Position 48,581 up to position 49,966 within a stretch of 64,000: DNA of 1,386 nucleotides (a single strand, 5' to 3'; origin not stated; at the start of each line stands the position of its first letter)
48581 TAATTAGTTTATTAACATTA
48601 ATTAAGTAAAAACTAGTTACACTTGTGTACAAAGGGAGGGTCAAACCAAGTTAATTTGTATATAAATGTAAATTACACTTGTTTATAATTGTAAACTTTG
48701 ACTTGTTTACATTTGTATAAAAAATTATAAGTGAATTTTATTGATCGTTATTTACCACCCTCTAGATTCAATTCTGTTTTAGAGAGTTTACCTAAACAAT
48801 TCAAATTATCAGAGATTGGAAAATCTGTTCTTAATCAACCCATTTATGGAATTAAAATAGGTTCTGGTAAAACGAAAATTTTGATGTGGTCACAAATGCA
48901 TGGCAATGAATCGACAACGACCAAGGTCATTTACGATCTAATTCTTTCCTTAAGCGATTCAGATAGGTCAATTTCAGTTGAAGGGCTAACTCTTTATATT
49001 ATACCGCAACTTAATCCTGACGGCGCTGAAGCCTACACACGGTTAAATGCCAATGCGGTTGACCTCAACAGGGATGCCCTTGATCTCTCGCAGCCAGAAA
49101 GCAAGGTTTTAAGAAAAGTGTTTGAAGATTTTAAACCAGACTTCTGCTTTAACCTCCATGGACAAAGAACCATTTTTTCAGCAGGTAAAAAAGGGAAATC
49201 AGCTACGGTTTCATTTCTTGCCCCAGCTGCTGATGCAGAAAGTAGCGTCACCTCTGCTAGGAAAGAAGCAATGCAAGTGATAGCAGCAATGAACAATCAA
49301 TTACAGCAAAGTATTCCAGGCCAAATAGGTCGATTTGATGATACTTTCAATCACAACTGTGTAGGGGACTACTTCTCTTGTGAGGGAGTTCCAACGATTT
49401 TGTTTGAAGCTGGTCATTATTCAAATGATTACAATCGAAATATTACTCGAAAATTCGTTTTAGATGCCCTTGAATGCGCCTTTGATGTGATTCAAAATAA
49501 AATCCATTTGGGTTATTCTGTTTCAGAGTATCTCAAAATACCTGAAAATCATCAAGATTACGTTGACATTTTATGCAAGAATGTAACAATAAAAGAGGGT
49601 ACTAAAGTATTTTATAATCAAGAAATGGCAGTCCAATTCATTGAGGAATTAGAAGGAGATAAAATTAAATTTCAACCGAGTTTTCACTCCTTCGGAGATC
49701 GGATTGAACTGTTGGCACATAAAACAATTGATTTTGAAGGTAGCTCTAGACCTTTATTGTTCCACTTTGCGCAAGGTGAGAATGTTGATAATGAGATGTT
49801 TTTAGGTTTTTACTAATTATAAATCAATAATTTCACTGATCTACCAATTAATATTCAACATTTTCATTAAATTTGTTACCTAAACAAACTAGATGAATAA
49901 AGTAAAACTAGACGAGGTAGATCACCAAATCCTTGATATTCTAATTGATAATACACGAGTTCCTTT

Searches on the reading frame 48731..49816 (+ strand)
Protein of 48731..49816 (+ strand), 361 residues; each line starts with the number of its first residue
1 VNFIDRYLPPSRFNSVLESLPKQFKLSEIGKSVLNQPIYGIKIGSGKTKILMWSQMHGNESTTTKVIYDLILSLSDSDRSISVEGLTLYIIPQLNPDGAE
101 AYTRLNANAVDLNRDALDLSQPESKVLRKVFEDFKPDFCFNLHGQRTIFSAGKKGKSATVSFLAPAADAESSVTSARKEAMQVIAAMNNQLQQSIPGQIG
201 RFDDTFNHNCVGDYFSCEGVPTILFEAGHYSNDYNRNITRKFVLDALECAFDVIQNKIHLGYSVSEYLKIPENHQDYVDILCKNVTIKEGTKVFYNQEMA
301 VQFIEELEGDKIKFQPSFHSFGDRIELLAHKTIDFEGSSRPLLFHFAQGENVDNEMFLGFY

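Call 22: search_protein_families(library=pfam, proteins=[window:48731-49816:+], max_evalue=0.001)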
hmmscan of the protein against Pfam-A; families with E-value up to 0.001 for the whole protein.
window:48731-49816:+ (361 aa): 1 family
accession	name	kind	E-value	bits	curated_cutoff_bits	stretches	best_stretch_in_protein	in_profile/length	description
PF00246.29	Peptidase_M14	-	1.3e-14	55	21.6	1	17-115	9-132/286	Zinc carboxypeptidase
